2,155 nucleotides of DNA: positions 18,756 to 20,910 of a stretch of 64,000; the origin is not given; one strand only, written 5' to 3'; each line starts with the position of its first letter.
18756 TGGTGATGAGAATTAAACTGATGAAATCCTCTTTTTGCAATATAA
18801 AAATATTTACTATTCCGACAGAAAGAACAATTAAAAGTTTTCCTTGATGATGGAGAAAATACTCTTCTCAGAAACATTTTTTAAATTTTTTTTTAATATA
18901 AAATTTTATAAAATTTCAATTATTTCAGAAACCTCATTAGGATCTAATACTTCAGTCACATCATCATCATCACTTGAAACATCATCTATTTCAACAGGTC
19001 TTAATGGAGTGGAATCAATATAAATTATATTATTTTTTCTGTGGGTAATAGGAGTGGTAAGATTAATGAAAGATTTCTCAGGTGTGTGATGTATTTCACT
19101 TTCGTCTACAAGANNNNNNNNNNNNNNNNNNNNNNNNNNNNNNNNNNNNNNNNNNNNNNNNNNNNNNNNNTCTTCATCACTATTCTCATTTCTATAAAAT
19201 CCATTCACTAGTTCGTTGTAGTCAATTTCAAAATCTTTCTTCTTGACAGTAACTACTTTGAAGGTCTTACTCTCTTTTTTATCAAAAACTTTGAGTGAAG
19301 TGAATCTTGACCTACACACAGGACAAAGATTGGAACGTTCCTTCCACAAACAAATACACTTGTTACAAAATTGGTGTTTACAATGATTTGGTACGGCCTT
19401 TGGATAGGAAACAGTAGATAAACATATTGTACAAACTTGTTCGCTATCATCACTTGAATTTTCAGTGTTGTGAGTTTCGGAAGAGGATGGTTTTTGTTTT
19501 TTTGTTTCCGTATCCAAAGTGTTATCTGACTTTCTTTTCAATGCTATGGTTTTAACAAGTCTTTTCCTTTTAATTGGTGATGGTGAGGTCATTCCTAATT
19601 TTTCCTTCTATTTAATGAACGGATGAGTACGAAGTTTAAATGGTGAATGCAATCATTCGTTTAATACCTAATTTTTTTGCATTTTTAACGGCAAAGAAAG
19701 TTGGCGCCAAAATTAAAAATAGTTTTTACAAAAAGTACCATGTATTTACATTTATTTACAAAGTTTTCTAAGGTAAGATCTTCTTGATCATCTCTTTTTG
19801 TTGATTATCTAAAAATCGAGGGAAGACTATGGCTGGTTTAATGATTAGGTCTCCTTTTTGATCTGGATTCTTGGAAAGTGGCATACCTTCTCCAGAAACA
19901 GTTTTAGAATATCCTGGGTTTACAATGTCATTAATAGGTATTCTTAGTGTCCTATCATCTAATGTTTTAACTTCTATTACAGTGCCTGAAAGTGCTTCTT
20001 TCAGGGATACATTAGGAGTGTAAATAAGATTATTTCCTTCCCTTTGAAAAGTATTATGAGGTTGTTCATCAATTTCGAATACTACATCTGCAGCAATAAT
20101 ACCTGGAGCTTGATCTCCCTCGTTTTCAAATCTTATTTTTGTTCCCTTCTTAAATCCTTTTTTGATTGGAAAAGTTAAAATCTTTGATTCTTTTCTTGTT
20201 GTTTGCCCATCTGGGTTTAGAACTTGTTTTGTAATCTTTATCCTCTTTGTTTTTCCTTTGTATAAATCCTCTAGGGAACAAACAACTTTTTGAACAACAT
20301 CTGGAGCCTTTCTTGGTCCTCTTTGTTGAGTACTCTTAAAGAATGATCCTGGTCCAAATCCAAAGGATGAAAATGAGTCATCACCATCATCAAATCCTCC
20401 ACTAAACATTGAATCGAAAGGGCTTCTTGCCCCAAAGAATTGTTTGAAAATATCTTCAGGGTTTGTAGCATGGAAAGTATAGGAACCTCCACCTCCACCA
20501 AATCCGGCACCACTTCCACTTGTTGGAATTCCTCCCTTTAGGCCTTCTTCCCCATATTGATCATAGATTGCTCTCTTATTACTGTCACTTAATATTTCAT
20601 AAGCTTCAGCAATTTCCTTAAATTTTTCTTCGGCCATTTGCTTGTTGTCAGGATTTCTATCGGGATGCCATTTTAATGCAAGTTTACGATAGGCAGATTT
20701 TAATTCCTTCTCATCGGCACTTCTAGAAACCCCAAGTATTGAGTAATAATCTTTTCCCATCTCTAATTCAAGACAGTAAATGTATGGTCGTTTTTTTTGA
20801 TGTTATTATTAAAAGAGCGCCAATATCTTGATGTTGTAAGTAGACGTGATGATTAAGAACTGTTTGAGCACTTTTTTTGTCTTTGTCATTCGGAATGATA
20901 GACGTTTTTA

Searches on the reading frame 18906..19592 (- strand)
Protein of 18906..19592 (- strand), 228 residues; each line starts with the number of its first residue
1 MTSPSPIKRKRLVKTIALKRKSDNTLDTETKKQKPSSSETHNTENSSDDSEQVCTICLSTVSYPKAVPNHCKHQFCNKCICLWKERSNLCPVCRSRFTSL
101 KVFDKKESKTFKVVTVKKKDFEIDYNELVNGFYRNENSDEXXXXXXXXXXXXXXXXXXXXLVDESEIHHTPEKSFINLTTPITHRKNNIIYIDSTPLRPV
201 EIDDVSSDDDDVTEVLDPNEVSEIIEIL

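Call 10: search_protein_families(library=pfam, proteins=[window:18906-19592:-])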
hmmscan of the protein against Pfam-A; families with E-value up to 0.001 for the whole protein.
window:18906-19592:- (228 aa): 4 families
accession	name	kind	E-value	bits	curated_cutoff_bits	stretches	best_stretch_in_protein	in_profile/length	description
PF13639.12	zf-RING_2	-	2.6e-07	31.3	27.3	1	53-94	2-44/44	Ring finger domain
PF13923.12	zf-C3HC4_2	-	1.7e-05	25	27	1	54-93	2-40/40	Zinc finger, C3HC4 type (RING finger)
PF13445.12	zf-RING_UBOX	-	3.7e-05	24.1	25.2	1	54-91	1-39/39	RING-type zinc-finger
PF00097.31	zf-C3HC4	-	4.3e-05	23.7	21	1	54-93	1-40/40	Zinc finger, C3HC4 type (RING finger)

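Call 35: search_solved_structures(query=window:18906-19592:-, max_evalue=0.01)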
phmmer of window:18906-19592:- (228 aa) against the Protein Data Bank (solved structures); distinct sequences matched with E-value up to 0.01: 74 (the best 60 are shown).
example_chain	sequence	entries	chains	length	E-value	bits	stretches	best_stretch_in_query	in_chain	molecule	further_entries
5d0i_A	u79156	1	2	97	8.2e-08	35.3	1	28-95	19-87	RING finger protein 165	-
7r70_A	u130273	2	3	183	3.8e-07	33.2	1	28-95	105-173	Ubiquitin,E3 ubiquitin-protein ligase RNF165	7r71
6wi7_A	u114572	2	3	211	8.4e-07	32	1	21-112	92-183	E3 ubiquitin-protein ligase RING2, Polycomb complex protein BMI-1 chimera | E3 ubiquitin-protein ligase RING2,Polycomb complex protein BMI-1 chimera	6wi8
5d0k_C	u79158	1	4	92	8.7e-07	32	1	24-95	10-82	RING finger protein 165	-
5ulh_C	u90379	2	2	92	8.8e-07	32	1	24-95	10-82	E3 ubiquitin-protein ligase RNF165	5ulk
4ayc_A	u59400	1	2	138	1.3e-06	31.5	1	17-99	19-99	E3 UBIQUITIN-PROTEIN LIGASE RNF8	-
4orh_C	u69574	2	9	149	1.6e-06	31.1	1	17-99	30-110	E3 ubiquitin-protein ligase RNF8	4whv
2ecn_A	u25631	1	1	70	1.7e-06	31.1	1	50-99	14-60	RING finger protein 141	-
2kiz_A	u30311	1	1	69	4.2e-06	29.8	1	43-95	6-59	E3 ubiquitin-protein ligase Arkadia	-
9qal_A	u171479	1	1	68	5.2e-06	29.5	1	44-95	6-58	E3 ubiquitin-protein ligase ARK2C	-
6s53_B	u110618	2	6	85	5.7e-06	29.3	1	51-99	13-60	E3 ubiquitin-protein ligase TRIM21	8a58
9n1f_A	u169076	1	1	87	6.7e-06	29.1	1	43-95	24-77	E3 ubiquitin-protein ligase ARK2C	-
5d0m_C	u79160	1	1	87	6.7e-06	29.1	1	43-95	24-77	RING finger protein 165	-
6fga_A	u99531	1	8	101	7.3e-06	29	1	51-99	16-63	E3 ubiquitin-protein ligase TRIM21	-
5olm_A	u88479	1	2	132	1e-05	28.5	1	51-99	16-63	E3 ubiquitin-protein ligase TRIM21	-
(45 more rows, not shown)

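Call 85: find_related_loci(query=window:18906-19592:-, collection=metagenome_contigs, flank=1500)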
Query window:18906-19592:- (228 aa) in metagenome_contigs; peptide patterns used: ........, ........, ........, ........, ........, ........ (x = any residue, [..] = any of these).
335 stretches matched a pattern, but none encodes a relative of the query by tblastn (E <= 1e-3).

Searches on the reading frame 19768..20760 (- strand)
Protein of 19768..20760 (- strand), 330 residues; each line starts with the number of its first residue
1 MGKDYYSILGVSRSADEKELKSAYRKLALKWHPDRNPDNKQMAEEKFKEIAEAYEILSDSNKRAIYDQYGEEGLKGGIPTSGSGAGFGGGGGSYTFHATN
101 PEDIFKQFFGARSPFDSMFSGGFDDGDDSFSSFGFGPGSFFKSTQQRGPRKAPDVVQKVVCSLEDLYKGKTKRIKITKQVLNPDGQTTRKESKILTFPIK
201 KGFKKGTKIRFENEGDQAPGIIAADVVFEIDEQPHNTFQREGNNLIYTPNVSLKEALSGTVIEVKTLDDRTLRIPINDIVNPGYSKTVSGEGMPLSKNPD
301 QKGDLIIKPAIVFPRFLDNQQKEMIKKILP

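Call 10: search_protein_families(library=pfam, proteins=[window:19768-20760:-])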
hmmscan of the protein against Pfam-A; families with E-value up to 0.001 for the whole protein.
window:19768-20760:- (330 aa): 2 families
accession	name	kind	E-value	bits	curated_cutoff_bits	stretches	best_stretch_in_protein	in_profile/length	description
PF01556.23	DnaJ_C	-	5.9e-39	134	26.6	1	158-314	4-152/152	DnaJ C terminal domain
PF00226.36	DnaJ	-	7.8e-29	100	27.8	1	4-67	1-63/63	DnaJ domain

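Call 11: find_encoding_contigs(protein=window:19768-20760:-, flank=3000, max_places=6)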
Protein window:19768-20760:- (330 aa): 2 contigs read that carry it; 2 places shown.
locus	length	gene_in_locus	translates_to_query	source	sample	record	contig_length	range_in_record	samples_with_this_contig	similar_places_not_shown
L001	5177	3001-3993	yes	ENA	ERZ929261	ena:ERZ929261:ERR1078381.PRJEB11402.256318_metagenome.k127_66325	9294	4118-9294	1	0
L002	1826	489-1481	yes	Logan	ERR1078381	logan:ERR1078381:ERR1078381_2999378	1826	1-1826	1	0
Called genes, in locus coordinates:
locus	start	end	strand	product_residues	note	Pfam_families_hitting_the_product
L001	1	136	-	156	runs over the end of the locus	PF25757:TPR_DNAAF5 (faint)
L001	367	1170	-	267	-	-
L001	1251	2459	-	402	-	-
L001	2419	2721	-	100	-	-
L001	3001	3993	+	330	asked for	PF00226:DnaJ, PF01556:DnaJ_C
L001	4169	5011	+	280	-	PF13639:zf-RING_2 (weak), PF13923:zf-C3HC4_2 (faint)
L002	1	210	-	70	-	?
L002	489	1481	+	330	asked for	PF00226:DnaJ, PF01556:DnaJ_C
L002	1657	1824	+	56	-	?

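Call 64: find_homologous_proteins(query=window:19768-20760:-, max_evalue=1e-90)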
Query window:19768-20760:- (330 aa): 184 proteins with E <= 1e-90 among 8000 candidates; the best 120 are listed.
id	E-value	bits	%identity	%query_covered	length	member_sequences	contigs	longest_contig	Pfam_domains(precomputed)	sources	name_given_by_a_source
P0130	2.6e-218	742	100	100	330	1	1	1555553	PF00226.37,PF01556.24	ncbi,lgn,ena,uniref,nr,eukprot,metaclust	ncbi:predicted protein [Naegleria gruberi]|uniref:Predicted protein n=1 Tax=Naegleria gruberi TaxID=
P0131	4.8e-183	626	85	100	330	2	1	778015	PF00226.37,PF01556.24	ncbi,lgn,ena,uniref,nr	ncbi:hypothetical protein FDP41_002318 [Naegleria fowleri]|uniref:J domain-containing protein n=1 Ta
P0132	2.2e-179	614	82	100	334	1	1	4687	PF00226.37,PF01556.24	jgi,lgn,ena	-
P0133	9.8e-162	556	75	100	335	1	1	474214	PF00226.37,PF01556.24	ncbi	ncbi:hypothetical protein ABK040_004565 [Willaertia magna]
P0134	2.5e-128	446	59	100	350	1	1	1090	PF00226.37,PF01556.24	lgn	-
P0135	1.1e-127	444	60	100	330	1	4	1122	PF00226.37,PF01556.24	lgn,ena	-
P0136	2.6e-126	440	60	100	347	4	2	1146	PF00226.37,PF01556.24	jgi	jgi:DnaJ family protein B protein 4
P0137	5.8e-122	425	59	100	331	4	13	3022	PF00226.37,PF01556.24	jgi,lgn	jgi:DnaJ family protein B protein 4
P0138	1.2e-118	415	58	99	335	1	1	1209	PF00226.37,PF01556.24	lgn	-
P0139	1.7e-117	411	56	100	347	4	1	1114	PF00226.37,PF01556.24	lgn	-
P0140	1.1e-116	408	56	99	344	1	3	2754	PF00226.37,PF01556.24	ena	-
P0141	1.9e-116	407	56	100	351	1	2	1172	PF00226.37,PF01556.24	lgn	-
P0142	7.1e-116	405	56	100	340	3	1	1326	PF00226.37,PF01556.24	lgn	-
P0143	1.2e-115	405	59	100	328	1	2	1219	PF00226.37,PF01556.24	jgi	-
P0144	4.6e-109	383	57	93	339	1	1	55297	PF00226.37,PF01556.24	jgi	jgi:DnaJ family protein B protein 4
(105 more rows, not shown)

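Call 65: find_encoding_contigs(protein=P0131, flank=10000, max_places=2)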
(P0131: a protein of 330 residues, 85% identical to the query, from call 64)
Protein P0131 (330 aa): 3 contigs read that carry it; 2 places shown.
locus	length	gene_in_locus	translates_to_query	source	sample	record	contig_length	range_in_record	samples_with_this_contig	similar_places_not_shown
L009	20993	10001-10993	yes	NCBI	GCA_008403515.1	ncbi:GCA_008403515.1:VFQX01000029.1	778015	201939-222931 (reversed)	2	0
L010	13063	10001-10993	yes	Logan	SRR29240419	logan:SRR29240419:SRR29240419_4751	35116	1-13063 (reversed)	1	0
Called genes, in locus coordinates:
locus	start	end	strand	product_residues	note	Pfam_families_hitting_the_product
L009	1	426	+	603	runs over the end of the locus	PF09286:Pro-kuma_activ, PF00082:Peptidase_S8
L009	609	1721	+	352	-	PF14520:HHH_5, PF00154:RecA_N, PF08423:Rad51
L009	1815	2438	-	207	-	-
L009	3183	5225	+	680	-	PF17832:Pre-PUA (faint), PF26292:PUA_elF2D, PF25304:WHD_eIF2D, PF01253:SUI1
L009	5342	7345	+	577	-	PF03901:Glyco_transf_22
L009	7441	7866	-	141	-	PF00833:Ribosomal_S17e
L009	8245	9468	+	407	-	-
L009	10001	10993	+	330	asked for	PF00226:DnaJ, PF01556:DnaJ_C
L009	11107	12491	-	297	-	PF00198:2-oxoacid_dh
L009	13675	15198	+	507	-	PF03367:Zn_ribbon_ZPR1, PF22794:jr-ZPR1, PF03367:Zn_ribbon_ZPR1, PF22794:jr-ZPR1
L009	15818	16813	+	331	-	-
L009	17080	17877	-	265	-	-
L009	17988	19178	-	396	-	PF01467:CTP_transf_like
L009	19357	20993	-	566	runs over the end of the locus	PF02518:HATPase_c (weak), PF13589:HATPase_c_3 (weak), PF08676:MutL_C (faint)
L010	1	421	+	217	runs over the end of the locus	-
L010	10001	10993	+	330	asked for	PF00226:DnaJ, PF01556:DnaJ_C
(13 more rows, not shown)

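Call 66: find_encoding_contigs(protein=P0133, flank=10000, max_places=1)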
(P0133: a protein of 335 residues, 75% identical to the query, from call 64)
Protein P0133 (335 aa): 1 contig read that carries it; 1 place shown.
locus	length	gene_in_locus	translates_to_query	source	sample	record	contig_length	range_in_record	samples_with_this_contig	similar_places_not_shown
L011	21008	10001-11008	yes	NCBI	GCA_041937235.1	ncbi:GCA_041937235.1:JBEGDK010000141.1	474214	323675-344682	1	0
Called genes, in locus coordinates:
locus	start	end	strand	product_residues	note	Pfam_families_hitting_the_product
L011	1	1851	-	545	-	PF16656:Pur_ac_phosph_N (weak), PF00149:Metallophos, PF14008:Metallophos_C (weak)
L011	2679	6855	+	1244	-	-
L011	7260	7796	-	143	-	PF00833:Ribosomal_S17e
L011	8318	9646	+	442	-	-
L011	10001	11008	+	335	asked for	PF00226:DnaJ, PF01556:DnaJ_C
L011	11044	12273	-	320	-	-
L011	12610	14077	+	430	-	PF00612:IQ (faint), PF24609:IQ_SCN5A_C (faint)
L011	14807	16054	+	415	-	PF08676:MutL_C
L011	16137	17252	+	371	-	PF06574:FAD_syn (faint), PF01467:CTP_transf_like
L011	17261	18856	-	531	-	PF03367:Zn_ribbon_ZPR1, PF22794:jr-ZPR1, PF03367:Zn_ribbon_ZPR1, PF22794:jr-ZPR1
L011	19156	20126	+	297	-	PF00198:2-oxoacid_dh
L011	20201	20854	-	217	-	-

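Call 68: search_solved_structures(query=window:19768-20760:-, max_evalue=1e-40)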
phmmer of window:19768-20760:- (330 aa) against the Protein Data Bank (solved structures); distinct sequences matched with E-value up to 1e-40: 10.
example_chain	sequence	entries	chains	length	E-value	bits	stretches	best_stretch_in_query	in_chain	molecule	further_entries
9fqr_HA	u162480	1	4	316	6e-86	292.2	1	1-328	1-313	DnaJ (Hsp40) related, subfamily B, member 13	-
8j07_U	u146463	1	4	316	7.6e-86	291.9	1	1-328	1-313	DnaJ homolog subfamily B member 13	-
8wzb_B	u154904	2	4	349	1.3e-83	284.5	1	1-328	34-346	DnaJ homolog subfamily B member 13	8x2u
7jtk_Y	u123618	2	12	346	8.1e-61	209.7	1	2-326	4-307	Flagellar radial spoke protein 16 | Radial spoke protein 16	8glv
7zhs_A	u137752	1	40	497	2.5e-52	181.7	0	152-315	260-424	Ubiquitin-like protein SMT3,DnaJ homolog subfamily A member 2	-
3agz_A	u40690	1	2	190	1e-50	176.5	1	150-330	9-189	DnaJ homolog subfamily B member 1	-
7ndx_A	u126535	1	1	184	2e-50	175.5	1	151-330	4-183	DnaJ homolog subfamily B member 1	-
2qld_A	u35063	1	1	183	2.4e-50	175.3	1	151-330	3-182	DnaJ homolog subfamily B member 1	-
3agx_A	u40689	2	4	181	2.9e-50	175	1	153-330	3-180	DnaJ homolog subfamily B member 1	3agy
9e5c_3l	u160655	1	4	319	4e-46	161.4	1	4-329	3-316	Chaperone protein DNAJ, putative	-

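Call 71: search_solved_structures(query=window:19768-20760:-, max_evalue=1e-80, show_alignments=1)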
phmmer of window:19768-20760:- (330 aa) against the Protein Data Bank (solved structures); distinct sequences matched with E-value up to 1e-80: 3.
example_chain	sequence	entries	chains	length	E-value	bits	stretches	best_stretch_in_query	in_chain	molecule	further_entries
9fqr_HA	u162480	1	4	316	6e-86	292.2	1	1-328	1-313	DnaJ (Hsp40) related, subfamily B, member 13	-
8j07_U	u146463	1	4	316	7.6e-86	291.9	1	1-328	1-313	DnaJ homolog subfamily B member 13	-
8wzb_B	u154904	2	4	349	1.3e-83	284.5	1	1-328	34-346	DnaJ homolog subfamily B member 13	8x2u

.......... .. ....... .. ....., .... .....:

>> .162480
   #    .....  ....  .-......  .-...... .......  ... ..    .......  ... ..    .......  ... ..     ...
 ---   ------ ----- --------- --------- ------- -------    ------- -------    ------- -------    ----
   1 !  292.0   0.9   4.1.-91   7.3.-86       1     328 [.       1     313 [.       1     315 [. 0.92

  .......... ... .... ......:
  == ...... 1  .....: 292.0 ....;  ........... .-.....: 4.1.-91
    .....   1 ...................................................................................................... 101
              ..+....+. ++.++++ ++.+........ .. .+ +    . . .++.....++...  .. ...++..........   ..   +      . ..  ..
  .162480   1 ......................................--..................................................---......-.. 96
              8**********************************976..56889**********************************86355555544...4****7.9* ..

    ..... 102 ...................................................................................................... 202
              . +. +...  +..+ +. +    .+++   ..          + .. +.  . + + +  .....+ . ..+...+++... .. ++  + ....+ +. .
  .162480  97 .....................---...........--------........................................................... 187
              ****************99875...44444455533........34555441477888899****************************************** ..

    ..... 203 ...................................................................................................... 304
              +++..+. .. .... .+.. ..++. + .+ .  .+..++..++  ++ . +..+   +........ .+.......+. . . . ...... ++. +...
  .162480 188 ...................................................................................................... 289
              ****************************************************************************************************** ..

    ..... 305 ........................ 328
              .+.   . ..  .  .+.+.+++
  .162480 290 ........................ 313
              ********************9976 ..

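Call 86: find_encoding_contigs(protein=P0132, flank=5000, max_places=3)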
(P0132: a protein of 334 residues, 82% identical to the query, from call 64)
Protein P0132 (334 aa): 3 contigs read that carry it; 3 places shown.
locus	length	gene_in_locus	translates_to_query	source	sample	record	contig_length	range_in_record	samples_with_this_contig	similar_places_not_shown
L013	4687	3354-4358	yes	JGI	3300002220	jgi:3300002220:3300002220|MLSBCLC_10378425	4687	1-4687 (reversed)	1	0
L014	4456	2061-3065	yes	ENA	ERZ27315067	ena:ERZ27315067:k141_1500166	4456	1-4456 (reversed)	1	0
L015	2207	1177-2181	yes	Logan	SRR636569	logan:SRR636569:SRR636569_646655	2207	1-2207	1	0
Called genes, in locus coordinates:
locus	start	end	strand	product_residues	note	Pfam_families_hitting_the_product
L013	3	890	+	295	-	PF03901:Glyco_transf_22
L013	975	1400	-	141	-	PF00833:Ribosomal_S17e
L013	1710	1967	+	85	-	-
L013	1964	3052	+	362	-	-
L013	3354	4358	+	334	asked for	PF00226:DnaJ, PF01556:DnaJ_C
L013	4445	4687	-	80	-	PF00198:2-oxoacid_dh (weak)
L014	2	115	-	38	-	?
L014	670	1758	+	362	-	-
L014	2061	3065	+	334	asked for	PF00226:DnaJ, PF01556:DnaJ_C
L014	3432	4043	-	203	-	PF00198:2-oxoacid_dh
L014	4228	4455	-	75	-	?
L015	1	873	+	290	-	?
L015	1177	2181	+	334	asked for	PF00226:DnaJ, PF01556:DnaJ_C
